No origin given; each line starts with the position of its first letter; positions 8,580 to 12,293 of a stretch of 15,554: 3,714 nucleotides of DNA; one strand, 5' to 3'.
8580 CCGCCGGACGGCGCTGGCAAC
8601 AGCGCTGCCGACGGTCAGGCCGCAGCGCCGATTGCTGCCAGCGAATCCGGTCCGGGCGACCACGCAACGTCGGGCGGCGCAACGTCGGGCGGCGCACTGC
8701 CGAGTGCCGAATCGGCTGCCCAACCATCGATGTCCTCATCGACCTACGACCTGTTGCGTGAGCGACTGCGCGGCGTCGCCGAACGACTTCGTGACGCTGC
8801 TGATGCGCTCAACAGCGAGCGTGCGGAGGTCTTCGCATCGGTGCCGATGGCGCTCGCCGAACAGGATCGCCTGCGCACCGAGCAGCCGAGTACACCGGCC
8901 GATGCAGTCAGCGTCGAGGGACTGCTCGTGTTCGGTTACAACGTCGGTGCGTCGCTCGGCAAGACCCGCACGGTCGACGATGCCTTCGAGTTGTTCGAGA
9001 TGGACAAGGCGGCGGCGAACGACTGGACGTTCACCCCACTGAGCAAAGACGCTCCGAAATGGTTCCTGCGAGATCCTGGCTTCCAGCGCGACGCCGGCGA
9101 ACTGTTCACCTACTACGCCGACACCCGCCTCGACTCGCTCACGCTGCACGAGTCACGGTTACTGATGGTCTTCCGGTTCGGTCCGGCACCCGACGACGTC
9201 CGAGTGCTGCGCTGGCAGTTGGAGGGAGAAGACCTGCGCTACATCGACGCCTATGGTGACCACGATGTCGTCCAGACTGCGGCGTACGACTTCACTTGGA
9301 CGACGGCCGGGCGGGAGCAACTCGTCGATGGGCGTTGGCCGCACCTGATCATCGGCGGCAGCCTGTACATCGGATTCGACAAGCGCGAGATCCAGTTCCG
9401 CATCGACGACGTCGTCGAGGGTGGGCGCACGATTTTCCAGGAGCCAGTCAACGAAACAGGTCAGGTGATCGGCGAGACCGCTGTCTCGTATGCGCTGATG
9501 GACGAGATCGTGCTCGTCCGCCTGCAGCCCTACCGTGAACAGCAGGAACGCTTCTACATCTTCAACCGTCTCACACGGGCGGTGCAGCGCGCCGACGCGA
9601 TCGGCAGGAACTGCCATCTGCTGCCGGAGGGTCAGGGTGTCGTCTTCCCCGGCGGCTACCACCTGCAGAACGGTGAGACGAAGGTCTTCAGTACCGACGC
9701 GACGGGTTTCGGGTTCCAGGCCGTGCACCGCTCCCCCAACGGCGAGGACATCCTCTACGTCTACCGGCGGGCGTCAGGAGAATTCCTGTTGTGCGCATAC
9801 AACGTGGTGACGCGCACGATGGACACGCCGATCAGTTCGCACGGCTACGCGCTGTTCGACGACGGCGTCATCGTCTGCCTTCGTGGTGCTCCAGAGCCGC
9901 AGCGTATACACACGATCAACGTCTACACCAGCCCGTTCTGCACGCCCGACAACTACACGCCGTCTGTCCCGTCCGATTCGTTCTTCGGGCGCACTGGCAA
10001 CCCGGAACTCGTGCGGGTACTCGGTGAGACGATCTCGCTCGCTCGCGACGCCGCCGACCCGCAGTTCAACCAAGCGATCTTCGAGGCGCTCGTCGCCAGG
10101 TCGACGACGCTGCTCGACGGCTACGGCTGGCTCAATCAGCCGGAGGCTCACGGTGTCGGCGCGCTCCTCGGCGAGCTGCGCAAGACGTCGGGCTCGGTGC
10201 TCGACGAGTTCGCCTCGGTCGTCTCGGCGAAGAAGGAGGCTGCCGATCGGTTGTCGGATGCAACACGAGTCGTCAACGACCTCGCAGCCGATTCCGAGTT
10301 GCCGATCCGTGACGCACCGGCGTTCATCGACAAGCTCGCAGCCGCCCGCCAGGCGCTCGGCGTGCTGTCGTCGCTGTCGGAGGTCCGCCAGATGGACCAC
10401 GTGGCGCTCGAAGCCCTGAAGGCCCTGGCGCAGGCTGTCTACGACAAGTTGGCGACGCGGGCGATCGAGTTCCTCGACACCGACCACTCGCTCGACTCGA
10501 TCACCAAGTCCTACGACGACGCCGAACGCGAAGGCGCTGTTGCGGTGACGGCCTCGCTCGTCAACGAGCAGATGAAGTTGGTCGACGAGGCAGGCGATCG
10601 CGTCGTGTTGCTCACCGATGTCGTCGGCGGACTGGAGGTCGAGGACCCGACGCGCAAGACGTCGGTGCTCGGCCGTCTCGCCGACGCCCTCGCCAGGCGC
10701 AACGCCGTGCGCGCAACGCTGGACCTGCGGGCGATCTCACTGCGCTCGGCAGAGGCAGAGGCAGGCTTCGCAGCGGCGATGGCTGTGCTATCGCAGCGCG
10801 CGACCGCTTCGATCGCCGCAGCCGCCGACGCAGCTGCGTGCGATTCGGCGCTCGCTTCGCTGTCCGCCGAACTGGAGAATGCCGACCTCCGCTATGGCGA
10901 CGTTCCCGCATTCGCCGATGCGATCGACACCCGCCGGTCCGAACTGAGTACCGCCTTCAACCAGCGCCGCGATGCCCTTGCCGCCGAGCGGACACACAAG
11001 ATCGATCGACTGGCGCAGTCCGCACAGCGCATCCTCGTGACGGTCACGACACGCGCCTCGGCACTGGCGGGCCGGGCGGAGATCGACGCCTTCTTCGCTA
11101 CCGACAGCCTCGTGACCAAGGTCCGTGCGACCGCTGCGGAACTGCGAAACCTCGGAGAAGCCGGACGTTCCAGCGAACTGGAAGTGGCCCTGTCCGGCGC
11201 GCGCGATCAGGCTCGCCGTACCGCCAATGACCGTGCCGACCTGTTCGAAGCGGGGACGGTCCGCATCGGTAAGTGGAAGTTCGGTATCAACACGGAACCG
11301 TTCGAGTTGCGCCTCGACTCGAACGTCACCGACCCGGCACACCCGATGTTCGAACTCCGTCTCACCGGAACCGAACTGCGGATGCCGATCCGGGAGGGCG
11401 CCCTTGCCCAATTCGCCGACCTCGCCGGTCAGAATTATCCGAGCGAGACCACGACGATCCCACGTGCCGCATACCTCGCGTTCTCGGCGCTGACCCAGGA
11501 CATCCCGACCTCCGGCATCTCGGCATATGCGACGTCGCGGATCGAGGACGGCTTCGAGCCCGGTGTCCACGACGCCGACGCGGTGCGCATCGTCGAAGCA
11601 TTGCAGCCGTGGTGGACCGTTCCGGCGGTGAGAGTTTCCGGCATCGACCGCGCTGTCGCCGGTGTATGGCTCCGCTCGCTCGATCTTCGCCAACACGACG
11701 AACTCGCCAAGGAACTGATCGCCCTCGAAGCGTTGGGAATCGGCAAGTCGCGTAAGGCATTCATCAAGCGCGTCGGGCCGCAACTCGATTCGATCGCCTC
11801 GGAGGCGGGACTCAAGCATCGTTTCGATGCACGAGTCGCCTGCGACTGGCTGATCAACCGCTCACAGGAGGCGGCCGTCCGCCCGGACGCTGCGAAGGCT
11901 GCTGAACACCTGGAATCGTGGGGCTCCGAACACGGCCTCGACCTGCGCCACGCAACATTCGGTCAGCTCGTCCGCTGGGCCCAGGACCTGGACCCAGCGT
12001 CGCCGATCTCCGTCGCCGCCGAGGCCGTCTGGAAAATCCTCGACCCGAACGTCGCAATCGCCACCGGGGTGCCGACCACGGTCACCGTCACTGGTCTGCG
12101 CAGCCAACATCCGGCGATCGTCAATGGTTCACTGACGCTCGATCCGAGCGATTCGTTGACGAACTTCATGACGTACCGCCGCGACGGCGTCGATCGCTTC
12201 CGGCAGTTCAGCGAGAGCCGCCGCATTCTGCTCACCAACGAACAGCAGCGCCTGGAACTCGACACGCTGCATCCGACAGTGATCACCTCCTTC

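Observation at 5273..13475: NfeD - flotillin - giant AAA+ ATPase three-gene module on the strand opposite the surrounding housekeeping operons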

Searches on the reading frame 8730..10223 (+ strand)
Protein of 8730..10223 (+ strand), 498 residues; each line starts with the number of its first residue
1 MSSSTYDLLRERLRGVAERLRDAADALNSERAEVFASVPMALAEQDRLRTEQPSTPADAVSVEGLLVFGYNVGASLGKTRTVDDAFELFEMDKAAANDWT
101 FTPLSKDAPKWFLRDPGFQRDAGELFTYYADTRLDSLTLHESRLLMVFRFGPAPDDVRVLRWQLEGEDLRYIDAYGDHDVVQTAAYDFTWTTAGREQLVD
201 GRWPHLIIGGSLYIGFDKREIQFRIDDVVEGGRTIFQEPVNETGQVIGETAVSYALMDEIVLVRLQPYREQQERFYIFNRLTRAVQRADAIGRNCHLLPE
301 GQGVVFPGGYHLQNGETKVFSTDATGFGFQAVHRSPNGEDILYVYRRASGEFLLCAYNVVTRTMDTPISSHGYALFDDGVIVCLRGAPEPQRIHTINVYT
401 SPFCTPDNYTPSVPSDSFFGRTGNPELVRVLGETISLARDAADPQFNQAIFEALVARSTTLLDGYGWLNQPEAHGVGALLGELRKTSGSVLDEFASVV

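Call 89: search_dna_similar(query=window:8730-10223:+, collection=phages, mode=protein, max_rows=5)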
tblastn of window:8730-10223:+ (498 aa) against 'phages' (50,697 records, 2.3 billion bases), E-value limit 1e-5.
No match.
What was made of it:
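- Tried and rejected: Phage collection, tblastn of the propeller domain: no match (call 89).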

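Call 101: search_protein_representatives(protein=window:8730-10223:+)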
Query: 498 residues. Proteins with E-value up to 0.001 (for the whole library): 507; up to 1e-10: 315; up to 1e-30: 177. The best 150 are listed.
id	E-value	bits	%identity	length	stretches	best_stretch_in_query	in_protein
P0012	4.1e-210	715.0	64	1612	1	2-498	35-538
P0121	1.9e-186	637.0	55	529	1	3-497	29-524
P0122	2.4e-145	501.4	49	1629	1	3-497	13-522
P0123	1.4e-136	472.5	51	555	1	3-469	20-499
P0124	3.4e-133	461.3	56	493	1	146-497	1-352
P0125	7.1e-132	457.0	47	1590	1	3-497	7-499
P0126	4.4e-111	388.4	60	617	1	222-497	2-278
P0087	2.6e-106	372.7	38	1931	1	4-497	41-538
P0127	9.0e-106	370.9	38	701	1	4-498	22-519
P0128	3.3e-105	369.0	37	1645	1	3-497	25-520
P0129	2.2e-104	366.3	37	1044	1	2-497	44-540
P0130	3.2e-104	365.7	39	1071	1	4-498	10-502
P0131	3.4e-103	362.4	37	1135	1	4-497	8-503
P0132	5.5e-103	361.7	37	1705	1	4-497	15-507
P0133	2.4e-102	359.6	41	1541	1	3-497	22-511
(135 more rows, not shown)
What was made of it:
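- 8544..13475 (+): Giant soluble ATPase, 1643 aa (database name 'DNA repair ATPase', Pfam DUF3686 family). The family has 507 representatives at 50% identity with E up to 1e-3 for the N-terminal domain; in most of those listed it lies at the N-terminus, and the full-length ones are about 1500-2000 aa (call 101).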

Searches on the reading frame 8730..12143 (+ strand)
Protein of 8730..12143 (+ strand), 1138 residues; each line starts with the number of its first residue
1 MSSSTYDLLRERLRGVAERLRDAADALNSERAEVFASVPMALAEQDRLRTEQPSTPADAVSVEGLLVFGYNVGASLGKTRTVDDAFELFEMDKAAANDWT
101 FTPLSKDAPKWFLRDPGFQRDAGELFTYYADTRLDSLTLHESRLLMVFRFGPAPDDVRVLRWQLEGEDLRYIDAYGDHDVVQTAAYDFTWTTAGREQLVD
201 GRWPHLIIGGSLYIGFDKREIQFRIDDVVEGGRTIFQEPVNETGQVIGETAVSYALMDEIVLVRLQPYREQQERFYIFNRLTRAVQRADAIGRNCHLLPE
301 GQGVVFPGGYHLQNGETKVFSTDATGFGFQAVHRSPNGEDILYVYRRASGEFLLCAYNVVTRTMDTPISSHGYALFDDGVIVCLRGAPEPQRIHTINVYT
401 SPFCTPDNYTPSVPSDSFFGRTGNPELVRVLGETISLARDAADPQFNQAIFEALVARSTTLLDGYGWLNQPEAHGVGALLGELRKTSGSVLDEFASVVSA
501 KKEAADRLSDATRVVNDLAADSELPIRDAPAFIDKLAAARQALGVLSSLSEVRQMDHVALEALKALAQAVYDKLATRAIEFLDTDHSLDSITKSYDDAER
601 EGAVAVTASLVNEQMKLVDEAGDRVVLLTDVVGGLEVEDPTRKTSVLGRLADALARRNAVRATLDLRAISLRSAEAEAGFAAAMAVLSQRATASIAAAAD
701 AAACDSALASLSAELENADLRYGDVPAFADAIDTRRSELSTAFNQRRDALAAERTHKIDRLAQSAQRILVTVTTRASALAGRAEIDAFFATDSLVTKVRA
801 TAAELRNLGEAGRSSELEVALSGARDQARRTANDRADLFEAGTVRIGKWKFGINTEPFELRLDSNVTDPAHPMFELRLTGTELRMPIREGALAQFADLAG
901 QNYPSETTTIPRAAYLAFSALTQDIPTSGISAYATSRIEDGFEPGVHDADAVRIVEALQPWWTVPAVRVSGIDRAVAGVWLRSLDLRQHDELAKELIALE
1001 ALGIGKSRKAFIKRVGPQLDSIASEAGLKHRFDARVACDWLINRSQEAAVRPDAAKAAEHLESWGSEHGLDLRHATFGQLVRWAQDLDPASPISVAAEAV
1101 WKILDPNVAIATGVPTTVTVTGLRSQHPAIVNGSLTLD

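Call 61: predict_structure(alignment_id=A4)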
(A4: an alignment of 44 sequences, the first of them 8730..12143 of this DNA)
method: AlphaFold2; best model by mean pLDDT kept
length: 1138 residues; sequences in the alignment: 44
mean_pLDDT: 86.2   pTM: 0.53
mean pLDDT of the five models: 86.2, 86.0, 84.5, 83.6, 82.1
residues with pLDDT >= 90: 498; 70-90: 564; 50-70: 65; < 50: 11
segments of 3 or more residues with pLDDT < 50: 849-853
pLDDT, mean of each block of 10 residues (from residue 1): 72 94 95 85 92 91 92 75 91 87 90 92 89 89 90 87 85 82 80 92 90 90 82 88 85 92 92 92 90 87 90 89 84 91 90 93 91 93 91 94 89 88 92 92 82 93 95 95 93 83 88 90 81 86 89 88 91 85 84 90 86 89 86 79 85 89 86 79 83 77 80 85 78 87 76 69 82 80 76 77 74 81 84 62 50 57 68 75 76 69 85 94 91 92 95 93 84 94 91 91 90 95 93 93 88 93 93 90 92 93 92 84 93 90
secondary structure, 60 per line:
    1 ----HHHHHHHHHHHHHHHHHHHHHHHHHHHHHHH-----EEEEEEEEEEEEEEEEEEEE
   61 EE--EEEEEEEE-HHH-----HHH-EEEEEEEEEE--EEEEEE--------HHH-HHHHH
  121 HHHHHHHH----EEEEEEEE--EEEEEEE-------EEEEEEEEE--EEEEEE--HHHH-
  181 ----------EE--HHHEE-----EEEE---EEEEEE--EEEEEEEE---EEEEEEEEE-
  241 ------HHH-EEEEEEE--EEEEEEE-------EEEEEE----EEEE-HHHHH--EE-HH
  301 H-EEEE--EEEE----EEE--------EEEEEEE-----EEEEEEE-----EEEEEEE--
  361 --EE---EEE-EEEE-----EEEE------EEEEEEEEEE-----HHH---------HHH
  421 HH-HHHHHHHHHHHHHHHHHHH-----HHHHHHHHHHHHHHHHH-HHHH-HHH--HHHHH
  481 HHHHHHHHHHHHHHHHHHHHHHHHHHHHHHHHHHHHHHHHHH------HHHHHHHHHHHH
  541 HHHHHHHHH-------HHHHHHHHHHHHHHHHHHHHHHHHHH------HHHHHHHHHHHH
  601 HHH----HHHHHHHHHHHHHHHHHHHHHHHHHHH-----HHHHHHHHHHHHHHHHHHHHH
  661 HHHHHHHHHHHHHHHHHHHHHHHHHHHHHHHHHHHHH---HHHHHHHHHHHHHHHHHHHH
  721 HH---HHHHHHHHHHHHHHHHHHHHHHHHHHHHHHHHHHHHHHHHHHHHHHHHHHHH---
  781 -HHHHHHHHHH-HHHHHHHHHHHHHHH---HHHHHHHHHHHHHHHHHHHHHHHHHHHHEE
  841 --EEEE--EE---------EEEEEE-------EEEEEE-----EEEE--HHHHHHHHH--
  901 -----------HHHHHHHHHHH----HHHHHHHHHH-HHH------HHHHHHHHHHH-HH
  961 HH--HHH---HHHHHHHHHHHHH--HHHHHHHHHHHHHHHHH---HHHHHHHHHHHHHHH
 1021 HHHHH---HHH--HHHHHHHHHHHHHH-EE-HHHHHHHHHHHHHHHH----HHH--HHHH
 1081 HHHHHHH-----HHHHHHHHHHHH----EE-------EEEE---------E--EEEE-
elements in order (helices of 4 or more, strands of 3 or more residues): H5-35 E41-62 E65-72 E86-95 E98-103 H116-128 E133-140 E143-149 E157-165 E168-173 H176-179 E205-208 E212-217 E220-227 E231-239 E251-257 E260-266 E274-279 E284-287 H289-293 E303-306 E309-312 E317-319 E328-334 E340-346 E352-358 E368-370 E372-375 E381-384 E391-400 H418-422 H424-442 H448-464 H466-469 H476-522 H529-549 H557-582 H589-603 H608-634 H640-697 H701-722 H726-777 H782-791 H793-807 H811-838 E843-846 E860-865 E873-878 E884-887 H890-898 H912-922 H927-936 H947-957 H959-962 H971-983 H986-1002 H1006-1025 H1034-1047 H1052-1067 H1077-1087 H1093-1104 E1118-1121 E1134-1137
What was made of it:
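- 8850..9929 (+): Beta-propeller domain (aa ~103-462) of the ATPase. AlphaFold2 model of aa 63-1200, mean pLDDT 86.2, is all-beta over these residues (call 61).
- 9981..11243 (+): Long helical / coiled-coil region (aa ~480-900, includes DUF7902). The model shows helices of up to about 58 residues throughout (call 61).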

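Call 63: fold_search(model_id=the predicted structure, library=pdb)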
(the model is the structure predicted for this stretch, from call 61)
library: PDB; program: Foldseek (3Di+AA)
matches with E <= 10: 532; with E <= 0.001: 25
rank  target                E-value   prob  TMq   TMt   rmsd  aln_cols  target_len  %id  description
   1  8bbg_B                2.4e-07  0.98  0.08  0.07  37.0      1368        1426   11  Structure of the IFT-A complex; anterograde IFT-A train model (released 2022-12-21)
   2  8glv_DA               2.1e-06  1.00  0.12  0.04  48.1      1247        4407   11  96-nm repeat unit of doublet microtubules from Chlamydomonas reinhardtii flagella (released 2023-05-31)
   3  5ic7                  1.2e-04  1.00  0.13  0.33  15.9       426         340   11  Structure of the WD domain of UTP18 (released 2016-07-06)
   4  9r9b_A                1.3e-04  0.99  0.12  0.19  25.4       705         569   11  Crystal structure of clathrin heavy chain in complex with a peptidomimetic inhibitor of the TACC3 interaction (released 2026-04-08)
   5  8f5o_C                1.4e-04  0.96  0.10  0.10  38.3       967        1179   10  Structure of Leishmania tarentolae IFT-A (state 1) (released 2022-12-21)
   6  5ods_D                1.4e-04  0.98  0.12  0.19  26.0       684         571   10  Structure of a phosphoprotein-protein complex (released 2018-03-14)
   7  1xi4_A                1.7e-04  0.97  0.12  0.09  36.2       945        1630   10  Clathrin D6 Coat (released 2004-11-02)
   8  7k58_C                1.8e-04  0.54  0.07  0.03  58.4      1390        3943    8  Structure of outer-arm dyneins bound to microtubule with microtubule binding state 1(MTBS-1) (released 2021-09-29)
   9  3fgb_A                2.4e-04  1.00  0.12  0.29  17.0       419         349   10  Crystal structure of the Q89ZH8_BACTN protein from Bacteroides thetaiotaomicron. Northeast Structural Genomics Consort (released 2008-12-23)
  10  1bpo_A                2.7e-04  0.99  0.12  0.21  25.1       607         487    9  CLATHRIN HEAVY-CHAIN TERMINAL DOMAIN AND LINKER (released 1998-12-16)
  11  5ods_B                3.8e-04  0.95  0.11  0.18  27.6       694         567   11  Structure of a phosphoprotein-protein complex (released 2018-03-14)
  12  7pi2_G                3.9e-04  1.00  0.11  0.29  16.8       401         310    9  PfCyRPA bound to monoclonal antibody Cy.003 Fab fragment (released 2022-02-09)
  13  5ods_A                3.9e-04  0.97  0.13  0.20  27.0       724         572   10  Structure of a phosphoprotein-protein complex (released 2018-03-14)
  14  3ium                  4.4e-04  0.96  0.09  0.14  25.5       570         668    8  apPEP_WTX opened state (released 2010-05-05)
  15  4gdj_C                4.6e-04  1.00  0.10  0.26  19.6       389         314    8  A subtype N10 neuraminidase-like protein of A/little yellow-shouldered bat/Guatemala/060/2010 (released 2012-09-26)
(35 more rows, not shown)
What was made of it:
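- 8850..9929 (+): Foldseek matches WD40 UTP18, the clathrin terminal domain, IFT-A and YncE propellers (call 63).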
